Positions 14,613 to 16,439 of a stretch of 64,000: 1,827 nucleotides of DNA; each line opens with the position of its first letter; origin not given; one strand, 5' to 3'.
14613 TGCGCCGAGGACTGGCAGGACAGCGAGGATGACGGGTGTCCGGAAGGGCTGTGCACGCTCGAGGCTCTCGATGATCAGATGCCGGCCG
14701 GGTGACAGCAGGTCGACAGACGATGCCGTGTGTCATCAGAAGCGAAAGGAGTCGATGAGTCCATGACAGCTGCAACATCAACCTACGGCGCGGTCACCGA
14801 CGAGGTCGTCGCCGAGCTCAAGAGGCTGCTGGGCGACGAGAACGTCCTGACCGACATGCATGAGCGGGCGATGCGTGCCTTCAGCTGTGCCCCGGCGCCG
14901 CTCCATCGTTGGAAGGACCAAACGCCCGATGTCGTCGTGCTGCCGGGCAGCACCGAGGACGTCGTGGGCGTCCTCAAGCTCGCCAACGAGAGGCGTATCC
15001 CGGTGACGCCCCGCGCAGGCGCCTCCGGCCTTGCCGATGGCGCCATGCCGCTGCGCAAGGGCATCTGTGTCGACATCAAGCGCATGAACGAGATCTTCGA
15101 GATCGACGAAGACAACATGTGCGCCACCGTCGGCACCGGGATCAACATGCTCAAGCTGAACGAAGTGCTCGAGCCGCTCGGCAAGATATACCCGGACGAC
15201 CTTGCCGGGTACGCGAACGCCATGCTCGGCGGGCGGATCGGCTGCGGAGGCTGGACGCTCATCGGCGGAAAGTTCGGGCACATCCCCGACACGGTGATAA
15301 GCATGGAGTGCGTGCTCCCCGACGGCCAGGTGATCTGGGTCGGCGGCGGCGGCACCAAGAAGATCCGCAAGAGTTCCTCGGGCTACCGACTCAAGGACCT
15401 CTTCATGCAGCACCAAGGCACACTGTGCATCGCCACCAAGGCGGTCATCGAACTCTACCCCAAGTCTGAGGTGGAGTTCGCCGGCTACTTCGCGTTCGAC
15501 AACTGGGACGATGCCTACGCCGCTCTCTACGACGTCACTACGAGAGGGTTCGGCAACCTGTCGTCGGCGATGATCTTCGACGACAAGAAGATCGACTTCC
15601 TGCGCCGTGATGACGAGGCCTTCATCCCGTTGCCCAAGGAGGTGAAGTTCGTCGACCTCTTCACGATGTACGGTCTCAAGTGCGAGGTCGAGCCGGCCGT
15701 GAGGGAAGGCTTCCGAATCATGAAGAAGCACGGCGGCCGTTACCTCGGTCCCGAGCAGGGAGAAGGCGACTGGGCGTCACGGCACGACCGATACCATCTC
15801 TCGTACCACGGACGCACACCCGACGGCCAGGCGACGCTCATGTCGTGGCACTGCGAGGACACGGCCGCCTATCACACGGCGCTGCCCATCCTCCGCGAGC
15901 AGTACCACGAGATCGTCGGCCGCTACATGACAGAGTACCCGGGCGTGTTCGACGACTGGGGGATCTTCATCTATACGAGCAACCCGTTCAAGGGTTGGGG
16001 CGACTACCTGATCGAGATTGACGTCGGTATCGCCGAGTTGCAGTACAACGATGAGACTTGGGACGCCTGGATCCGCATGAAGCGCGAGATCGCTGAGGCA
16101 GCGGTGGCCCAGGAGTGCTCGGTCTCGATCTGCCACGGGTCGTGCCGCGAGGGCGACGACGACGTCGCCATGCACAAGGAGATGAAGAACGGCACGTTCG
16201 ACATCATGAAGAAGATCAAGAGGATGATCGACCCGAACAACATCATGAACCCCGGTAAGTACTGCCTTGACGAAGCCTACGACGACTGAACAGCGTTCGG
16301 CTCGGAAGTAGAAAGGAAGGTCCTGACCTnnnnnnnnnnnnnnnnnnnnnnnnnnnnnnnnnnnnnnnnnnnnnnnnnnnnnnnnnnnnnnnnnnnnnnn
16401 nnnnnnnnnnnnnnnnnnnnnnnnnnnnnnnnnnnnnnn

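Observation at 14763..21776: Hybrid GlcD/GlcF-like dehydrogenase plus EtfBA plus fused cytochrome-b/HdrD-like membrane oxidoreductase: a putative substrate-to-quinone ETF chain of unknown substrate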

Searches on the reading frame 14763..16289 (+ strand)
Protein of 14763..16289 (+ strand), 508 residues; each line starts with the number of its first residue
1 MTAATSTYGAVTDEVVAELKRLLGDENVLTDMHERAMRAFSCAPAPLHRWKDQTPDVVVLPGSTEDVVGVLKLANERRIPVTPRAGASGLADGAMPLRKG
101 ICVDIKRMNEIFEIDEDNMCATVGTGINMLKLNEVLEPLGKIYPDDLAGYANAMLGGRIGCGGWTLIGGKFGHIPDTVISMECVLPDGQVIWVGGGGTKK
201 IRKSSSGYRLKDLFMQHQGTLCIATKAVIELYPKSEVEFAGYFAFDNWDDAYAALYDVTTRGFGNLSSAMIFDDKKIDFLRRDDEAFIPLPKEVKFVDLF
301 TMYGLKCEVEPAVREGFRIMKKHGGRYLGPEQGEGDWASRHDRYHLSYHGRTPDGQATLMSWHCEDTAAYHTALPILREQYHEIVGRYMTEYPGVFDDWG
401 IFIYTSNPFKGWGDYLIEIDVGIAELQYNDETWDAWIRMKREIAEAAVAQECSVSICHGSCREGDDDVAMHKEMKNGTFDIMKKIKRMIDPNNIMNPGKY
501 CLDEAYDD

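Call 6: search_protein_families(library=pfam, proteins=[window:14763-16289:+], max_evalue=0.01)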
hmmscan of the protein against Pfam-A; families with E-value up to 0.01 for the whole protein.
window:14763-16289:+ (508 aa): 2 families
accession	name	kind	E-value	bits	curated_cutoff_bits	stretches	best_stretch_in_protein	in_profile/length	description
PF01565.28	FAD_binding_4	-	7.7e-31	107.1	26.4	1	55-193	1-138/139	FAD binding domain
PF02913.24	FAD-oxidase_C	-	1.8e-10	41.4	21.2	1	428-499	178-247/248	FAD linked oxidases, C-terminal domain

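Call 7: search_protein_families(library=ncbifam, proteins=[window:14763-16289:+], max_evalue=0.01)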
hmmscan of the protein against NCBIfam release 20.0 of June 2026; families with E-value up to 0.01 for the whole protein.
window:14763-16289:+ (508 aa): 11 families
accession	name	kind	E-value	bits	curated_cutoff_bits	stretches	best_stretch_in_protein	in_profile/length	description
TIGR00387.1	glcD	equivalog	5.1e-48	163.9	567.9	1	58-499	1-413/413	glycolate oxidase subunit GlcD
NF008408.0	PRK11230.1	equivalog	8.7e-29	100.3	897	1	13-324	19-317/499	glycolate oxidase subunit GlcD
NF049975.1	2HglutDHaseYdiJ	equivalog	7.7e-20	70.3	1350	1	53-209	50-208/1018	D-2-hydroxyglutarate dehydrogenase YdiJ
NF008439.0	PRK11282.1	equivalog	1.1e-08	34.3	284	1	72-260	16-198/358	glycolate oxidase subunit GlcE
TIGR01678.1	FAD_lactone_ox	subfamily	9.2e-08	31.4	396.8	1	55-193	15-149/438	sugar 1,4-lactone oxidase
TIGR01676.1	GLDHase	equivalog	1.6e-07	30.5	458.25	1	57-190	64-193/541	L-galactonolactone dehydrogenase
NF053785.1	DcplphribOxDprE1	equivalog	2.6e-06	26.9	500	1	83-198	42-155/449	decaprenylphosphoryl-beta-D-ribose oxidase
NF041227.1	BagG_FevA2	exception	6.9e-06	24.9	850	1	50-190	41-175/455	bagremycin/ferroverdin biosynthesis FAD-dependent oxygenase BagG/FevA2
NF008387.0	PRK11183.1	equivalog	0.00019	20.1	391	1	12-141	8-135/570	D-lactate dehydrogenase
NF041226.1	BagK_FevA1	equivalog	0.0012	17.4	800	1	52-189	38-170/453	bagremycin/ferroverdin biosynthesis FAD-dependent oxygenase BagK/FevA1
TIGR01679.1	bact_FAD_ox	subfamily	0.0056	15.6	292.25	1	54-198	11-148/419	FAD-linked oxidoreductase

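Call 11: find_homologous_proteins(query=window:14763-16289:+, max_evalue=1e-10)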
Query window:14763-16289:+ (508 aa): 1090 proteins with E <= 1e-10 among 8000 candidates; the best 120 are listed.
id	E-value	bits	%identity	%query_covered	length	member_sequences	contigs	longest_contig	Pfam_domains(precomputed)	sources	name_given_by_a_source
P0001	0.0e+0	1066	86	100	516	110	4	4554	PF01565.29,PF02913.25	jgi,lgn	jgi:glycolate oxidase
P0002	0.0e+0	1056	85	100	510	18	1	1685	PF01565.29,PF02913.25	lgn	-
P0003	6.4e-230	782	65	98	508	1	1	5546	PF01565.29,PF02913.25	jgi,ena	jgi:glycolate oxidase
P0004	1.3e-218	745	62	98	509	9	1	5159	PF01565.29,PF02913.25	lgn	-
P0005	8.6e-202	689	58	97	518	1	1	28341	PF01565.29,PF02913.25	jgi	jgi:glycolate oxidase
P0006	1.3e-199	682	58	97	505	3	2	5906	PF01565.29,PF02913.25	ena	-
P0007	1.8e-199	682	57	98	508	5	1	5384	PF01565.29,PF02913.25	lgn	-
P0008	5.6e-198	677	55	98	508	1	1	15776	PF01565.29,PF02913.25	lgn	-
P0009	6.3e-198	677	57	100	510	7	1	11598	PF01565.29,PF02913.25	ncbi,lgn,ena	-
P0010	1.7e-197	675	56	100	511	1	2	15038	PF01565.29,PF02913.25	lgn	-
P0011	2.5e-197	675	56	97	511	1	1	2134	PF01565.29,PF02913.25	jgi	jgi:glycolate oxidase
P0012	5.3e-196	670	55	99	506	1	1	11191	PF01565.29,PF02913.25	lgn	-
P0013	1.2e-195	669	55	98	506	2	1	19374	PF01565.29,PF02913.25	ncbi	-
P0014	1.9e-195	669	57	97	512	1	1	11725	PF01565.29,PF02913.25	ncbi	-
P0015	4.5e-195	667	56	100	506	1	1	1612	PF01565.29,PF02913.25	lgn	-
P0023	6.5e-192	657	55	98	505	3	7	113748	PF01565.29,PF02913.25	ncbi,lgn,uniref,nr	ncbi:FAD-binding oxidoreductase [Calidifontibacillus erzurumensis]|uniref:D-lactate dehydrogenase (c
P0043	1.9e-179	616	52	97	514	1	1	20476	PF01565.29,PF02913.25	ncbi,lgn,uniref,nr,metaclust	ncbi:FAD-binding oxidoreductase [Desulforhopalus singaporensis]|uniref:D-lactate dehydrogenase (cyto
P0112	1.1e-171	590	53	98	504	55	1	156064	PF01565.29,PF02913.25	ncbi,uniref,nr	ncbi:FAD-binding oxidoreductase [Solirubrobacter phytolaccae]|uniref:D-lactate dehydrogenase (cytoch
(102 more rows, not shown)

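Call 12: search_solved_structures(query=window:14763-16289:+, max_evalue=0.001)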
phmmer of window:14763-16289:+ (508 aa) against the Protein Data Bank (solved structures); distinct sequences matched with E-value up to 0.001: 49.
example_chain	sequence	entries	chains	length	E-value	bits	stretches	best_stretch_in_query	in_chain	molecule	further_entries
3pm9_A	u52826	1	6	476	1e-39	139.7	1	11-291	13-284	Putative oxidoreductase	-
7qh2_C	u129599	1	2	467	1.4e-32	116.1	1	54-253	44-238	Lactate dehydrogenase (NAD(+),ferredoxin) subunit LctD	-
8jdb_A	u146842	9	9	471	1.2e-30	109.8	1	8-346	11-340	Probable D-lactate dehydrogenase, mitochondrial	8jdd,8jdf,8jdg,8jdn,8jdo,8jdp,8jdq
8jdc_A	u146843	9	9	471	1.2e-30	109.8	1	8-346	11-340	Probable D-lactate dehydrogenase, mitochondrial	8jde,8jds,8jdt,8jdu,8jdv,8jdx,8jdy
6lpn_A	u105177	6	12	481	9.3e-21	77.1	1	56-243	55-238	D-2-hydroxyglutarate dehydrogenase, mitochondrial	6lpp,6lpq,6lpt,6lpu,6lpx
9qgz_A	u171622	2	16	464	9.5e-21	77.1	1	15-263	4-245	Glycolate oxidase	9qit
2uuu_A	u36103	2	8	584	3.2e-17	65.5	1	52-259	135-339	ALKYLDIHYDROXYACETONEPHOSPHATE SYNTHASE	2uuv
4bca_A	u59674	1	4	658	7.9e-16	60.9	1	52-275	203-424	ALKYLDIHYDROXYACETONEPHOSPHATE SYNTHASE, PEROXISOMAL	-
4bby_A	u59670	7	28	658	8e-16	60.9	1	52-275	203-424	ALKYLDIHYDROXYACETONEPHOSPHATE SYNTHASE, PEROXISOMAL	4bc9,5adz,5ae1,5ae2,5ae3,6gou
4bc7_A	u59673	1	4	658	9.6e-16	60.6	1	52-264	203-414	ALKYLDIHYDROXYACETONEPHOSPHATE SYNTHASE, PEROXISOMAL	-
8s7s_A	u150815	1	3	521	5.9e-14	54.7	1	53-251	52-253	Oxidoreductase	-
1wve_A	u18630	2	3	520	2e-13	52.9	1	14-237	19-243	4-cresol dehydrogenase [hydroxylating] flavoprotein subunit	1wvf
1dii_A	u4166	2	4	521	2e-13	52.9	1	14-237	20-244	P-CRESOL METHYLHYDROXYLASE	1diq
8s7t_A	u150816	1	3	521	2.3e-13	52.7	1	53-251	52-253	Oxidoreductase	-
8s7r_A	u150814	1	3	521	2.6e-13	52.6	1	53-251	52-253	Oxidoreductase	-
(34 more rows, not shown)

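Call 14: find_related_loci(query=A1, collection=genome_contigs, flank=10000)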
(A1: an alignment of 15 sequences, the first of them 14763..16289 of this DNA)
Query A1 (508 aa) in genome_contigs; peptide patterns used: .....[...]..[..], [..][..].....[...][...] (x = any residue, [..] = any of these).
599 stretches matched a pattern (row limit reached: there are more); 592 encode a relative of the query (tblastn E <= 1e-3); the best 80 are kept; 80 distinct loci.
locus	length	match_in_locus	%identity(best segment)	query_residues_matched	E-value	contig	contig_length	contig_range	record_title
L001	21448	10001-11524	91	1-508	0e+0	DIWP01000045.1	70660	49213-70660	MAG TPA_asm: Thermoleophilia bacterium UBA6103 UBA6103_contig_4169, whole genome shotgun sequence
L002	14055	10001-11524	88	1-508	0e+0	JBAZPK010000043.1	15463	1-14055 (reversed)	MAG: Thermoleophilia bacterium isolate SO_2017_SWC_28 scaffold_3280_c1_LP-4_2017, whole genome shotgun sequence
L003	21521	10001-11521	88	2-508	0e+0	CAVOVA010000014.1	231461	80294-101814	MAG: uncultured Thermoleophilia bacterium isolate MFD09779.bin.2.149 genome assembly, contig: contig_36660, whole genome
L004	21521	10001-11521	88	2-508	0e+0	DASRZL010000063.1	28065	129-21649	MAG TPA_asm: Thermoleophilia bacterium isolate SMAG_U14282 k141_2943918, whole genome shotgun sequence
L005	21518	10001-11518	88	3-508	0e+0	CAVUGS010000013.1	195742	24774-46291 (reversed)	MAG: uncultured Thermoleophilia bacterium isolate MFD02159.bin.2.70 genome assembly, contig: contig_26937, whole genome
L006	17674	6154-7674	88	2-508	0e+0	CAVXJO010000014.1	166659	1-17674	MAG: uncultured Thermoleophilia bacterium isolate MFD05684.bin.1.282 genome assembly, contig: contig_70029, whole genome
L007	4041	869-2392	87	1-508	0e+0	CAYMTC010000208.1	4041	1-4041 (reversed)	MAG TPA_asm: uncultured Thermoleophilia bacterium isolate binchicken_co43_327 genome assembly, contig: NODE_37624_length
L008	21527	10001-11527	87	1-508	0e+0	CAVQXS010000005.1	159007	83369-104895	MAG: uncultured Thermoleophilia bacterium isolate MFD05942.bin.2.81 genome assembly, contig: contig_21064, whole genome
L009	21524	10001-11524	86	1-508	0e+0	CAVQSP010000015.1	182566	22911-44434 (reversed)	MAG: uncultured Thermoleophilia bacterium isolate MFD00032.bin.2.192 genome assembly, contig: contig_66000, whole genome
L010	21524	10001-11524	85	1-508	0e+0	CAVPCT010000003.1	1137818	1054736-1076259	MAG: uncultured Thermoleophilia bacterium isolate MFD00032.bin.2.59 genome assembly, contig: contig_19728, whole genome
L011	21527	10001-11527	86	1-508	0e+0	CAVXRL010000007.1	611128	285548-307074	MAG: uncultured Actinomycetes bacterium isolate MFD01721.bin.1.253 genome assembly, contig: contig_4065, whole genome sh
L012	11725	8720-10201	57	15-508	0e+0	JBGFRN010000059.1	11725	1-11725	MAG: Bacillota bacterium isolate BA1A45.2019.Bin.119 NODE_6185_length_11725_cov_1.744916, whole genome shotgun sequence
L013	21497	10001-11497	55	11-508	0e+0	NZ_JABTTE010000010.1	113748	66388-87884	Calidifontibacillus erzurumensis strain P2 P2-assembly-2020_contig_10, whole genome shotgun sequence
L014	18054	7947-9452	56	8-508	0e+0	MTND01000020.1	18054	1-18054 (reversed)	MAG: Archaeoglobi archaeon JdFR-42 JGI24020J35080_1000908, whole genome shotgun sequence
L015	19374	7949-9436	55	13-508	0e+0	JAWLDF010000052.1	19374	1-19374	MAG: Bacilli bacterium isolate 15dZY3.bin.90 NODE_3212_length_19374_cov_8.059092, whole genome shotgun sequence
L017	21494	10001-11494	54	8-506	0e+0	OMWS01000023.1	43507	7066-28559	uncultured Veillonellaceae bacterium isolate RUG043 genome assembly, contig: scaffold_816, whole genome shotgun sequence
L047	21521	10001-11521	51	2-508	2e-180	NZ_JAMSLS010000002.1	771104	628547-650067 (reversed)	Thermomicrobium sp. CFH 73360 Scaffold2, whole genome shotgun sequence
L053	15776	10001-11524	49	6-508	1e-174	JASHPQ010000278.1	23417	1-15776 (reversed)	MAG: Nitrososphaerales archaeon isolate JOPF053 JOPF_AWAY_contig_1280568, whole genome shotgun sequence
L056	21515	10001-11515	52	5-508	4e-174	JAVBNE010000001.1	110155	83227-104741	MAG: Cellulomonadaceae bacterium isolate EPI_MAG_00071 c_000013461951, whole genome shotgun sequence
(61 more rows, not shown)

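Call 17: find_encoding_contigs(protein=P0023, flank=10000, max_places=2)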
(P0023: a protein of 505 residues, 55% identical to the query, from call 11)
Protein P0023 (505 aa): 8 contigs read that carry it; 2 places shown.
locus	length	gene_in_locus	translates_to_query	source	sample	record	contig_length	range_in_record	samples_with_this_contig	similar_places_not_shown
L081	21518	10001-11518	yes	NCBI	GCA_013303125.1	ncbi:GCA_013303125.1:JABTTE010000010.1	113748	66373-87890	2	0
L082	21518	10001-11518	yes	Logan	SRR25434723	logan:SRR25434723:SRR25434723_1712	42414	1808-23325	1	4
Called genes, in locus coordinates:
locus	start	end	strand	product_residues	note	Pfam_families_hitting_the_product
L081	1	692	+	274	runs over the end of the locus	PF00528:BPD_transp_1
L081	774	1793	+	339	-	PF09084:NMT1, PF13379:NMT1_2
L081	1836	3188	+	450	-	PF00296:Bac_luciferase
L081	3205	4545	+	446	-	PF00296:Bac_luciferase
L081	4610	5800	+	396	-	PF00083:Sugar_tr, PF07690:MFS_1, PF12832:MFS_1_like (weak), PF07690:MFS_1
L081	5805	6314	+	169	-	PF02525:Flavodoxin_2, PF03358:FMN_red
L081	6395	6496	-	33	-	-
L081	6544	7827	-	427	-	PF07690:MFS_1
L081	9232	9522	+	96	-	PF11256:SAV0927-like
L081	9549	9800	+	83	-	-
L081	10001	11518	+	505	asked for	PF01565:FAD_binding_4, PF02913:FAD-oxidase_C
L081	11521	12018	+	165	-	PF13484:Fer4_16 (faint), PF13534:Fer4_17 (weak), PF12838:Fer4_7 (weak), PF13183:Fer4_8 (weak)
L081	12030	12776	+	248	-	PF02754:CCG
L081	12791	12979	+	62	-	-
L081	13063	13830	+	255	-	PF01012:ETF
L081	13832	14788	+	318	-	PF01012:ETF, PF00766:ETF_alpha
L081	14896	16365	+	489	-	PF00171:Aldedh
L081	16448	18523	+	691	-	PF02665:Nitrate_red_gam (weak), PF12838:Fer4_7 (faint), PF17179:Fer4_22 (faint), PF00037:Fer4 (faint), PF13237:Fer4_10, PF13183:Fer4_8, PF13187:Fer4_9, PF02754:CCG, +3 more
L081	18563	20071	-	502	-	PF00158:Sigma54_activat, PF01078:Mg_chelatase (faint), PF14532:Sigma54_activ_2, PF00004:AAA (weak), PF07724:AAA_2 (weak), PF07728:AAA_5 (weak), PF25601:AAA_lid_14, PF18024:HTH_50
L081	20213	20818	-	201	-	PF04140:ICMT (weak), PF04191:PEMT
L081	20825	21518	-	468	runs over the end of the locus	PF02133:Transp_cyt_pur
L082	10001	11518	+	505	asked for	PF01565:FAD_binding_4, PF02913:FAD-oxidase_C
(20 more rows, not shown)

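Call 18: find_encoding_contigs(protein=P0112, flank=10000, max_places=2)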
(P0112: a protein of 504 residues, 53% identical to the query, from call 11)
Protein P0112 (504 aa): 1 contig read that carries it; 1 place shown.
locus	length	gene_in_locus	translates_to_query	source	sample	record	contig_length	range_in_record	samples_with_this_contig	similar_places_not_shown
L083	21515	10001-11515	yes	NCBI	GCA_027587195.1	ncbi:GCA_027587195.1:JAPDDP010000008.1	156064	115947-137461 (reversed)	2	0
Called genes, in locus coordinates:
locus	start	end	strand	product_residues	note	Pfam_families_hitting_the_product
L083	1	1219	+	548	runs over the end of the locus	PF00890:FAD_binding_2, PF01266:DAO, PF01494:FAD_binding_3 (faint), PF12831:FAD_oxidored (weak), PF16901:DAO_C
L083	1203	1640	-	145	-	PF22564:HAAS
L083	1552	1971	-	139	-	PF03551:PadR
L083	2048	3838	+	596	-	PF00353:HemolysinCabind (weak)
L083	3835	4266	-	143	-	PF16697:Yop-YscD_cpl, PF00498:FHA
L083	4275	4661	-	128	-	PF00581:Rhodanese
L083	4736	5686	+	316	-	PF01965:DJ-1_PfpI, PF00165:HTH_AraC, PF12833:HTH_18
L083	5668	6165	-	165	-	PF07638:Sigma70_ECF (faint), PF22029:PhyR_sigma2, PF04542:Sigma70_r2, PF08281:Sigma70_r4_2, PF04545:Sigma70_r4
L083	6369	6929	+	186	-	PF04542:Sigma70_r2, PF08281:Sigma70_r4_2, PF04545:Sigma70_r4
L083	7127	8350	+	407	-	PF02129:Peptidase_S15, PF00561:Abhydrolase_1 (weak), PF12146:Hydrolase_4 (weak)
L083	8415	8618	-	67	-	PF00313:CSD, PF08206:OB_RNB (weak)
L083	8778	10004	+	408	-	PF13183:Fer4_8, PF13534:Fer4_17 (weak), PF02754:CCG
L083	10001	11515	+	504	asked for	PF01565:FAD_binding_4, PF02913:FAD-oxidase_C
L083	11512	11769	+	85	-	-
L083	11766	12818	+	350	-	PF00296:Bac_luciferase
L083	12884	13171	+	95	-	-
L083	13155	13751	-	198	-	PF00440:TetR_N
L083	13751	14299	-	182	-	PF02525:Flavodoxin_2, PF03358:FMN_red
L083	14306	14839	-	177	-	PF04264:YceI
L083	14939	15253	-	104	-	-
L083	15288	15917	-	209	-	PF00072:Response_reg, PF00196:GerE, PF04545:Sigma70_r4 (weak), PF08281:Sigma70_r4_2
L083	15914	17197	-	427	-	PF07730:HisKA_3, PF02518:HATPase_c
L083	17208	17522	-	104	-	PF01740:STAS, PF13466:STAS_2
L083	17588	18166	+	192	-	PF02979:NHase_alpha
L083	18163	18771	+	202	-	PF21006:NHase_beta_N, PF02211:NHase_beta_C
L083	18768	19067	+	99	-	-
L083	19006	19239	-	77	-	-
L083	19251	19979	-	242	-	PF00106:adh_short, PF08659:KR (weak), PF13561:adh_short_C2, PF23441:SDR (weak)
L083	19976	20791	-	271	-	PF00106:adh_short, PF01370:Epimerase, PF13460:NAD_binding_10, PF13561:adh_short_C2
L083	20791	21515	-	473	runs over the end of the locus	PF01266:DAO (faint), PF01946:Thi4 (weak), PF07992:Pyr_redox_2 (faint), PF13450:NAD_binding_8, PF13738:Pyr_redox_3, PF00743:FMO-like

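Call 19: find_encoding_contigs(protein=P0043, flank=10000, max_places=2)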
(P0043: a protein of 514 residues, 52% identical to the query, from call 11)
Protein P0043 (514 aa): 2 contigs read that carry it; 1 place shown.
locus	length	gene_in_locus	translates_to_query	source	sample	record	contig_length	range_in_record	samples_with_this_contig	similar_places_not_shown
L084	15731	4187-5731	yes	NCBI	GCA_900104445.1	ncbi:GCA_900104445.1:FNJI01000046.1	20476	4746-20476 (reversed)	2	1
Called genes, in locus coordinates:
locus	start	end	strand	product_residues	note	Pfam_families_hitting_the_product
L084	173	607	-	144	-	PF00072:Response_reg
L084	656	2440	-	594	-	PF00989:PAS, PF08448:PAS_4, PF13426:PAS_9, PF00158:Sigma54_activat, PF14532:Sigma54_activ_2, PF07724:AAA_2 (weak), PF25601:AAA_lid_14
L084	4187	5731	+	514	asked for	PF01565:FAD_binding_4, PF02913:FAD-oxidase_C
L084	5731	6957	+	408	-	PF13183:Fer4_8 (weak), PF02754:CCG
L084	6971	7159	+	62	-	-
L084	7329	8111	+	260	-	PF01012:ETF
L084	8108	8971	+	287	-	PF00766:ETF_alpha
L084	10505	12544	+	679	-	PF02665:Nitrate_red_gam, PF12838:Fer4_7 (faint), PF13183:Fer4_8, PF13187:Fer4_9, PF13237:Fer4_10 (weak), PF13484:Fer4_16 (weak), PF13534:Fer4_17 (weak), PF02754:CCG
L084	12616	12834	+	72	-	-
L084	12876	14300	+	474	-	PF02133:Transp_cyt_pur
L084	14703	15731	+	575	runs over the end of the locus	PF02730:AFOR_N, PF01314:AFOR_C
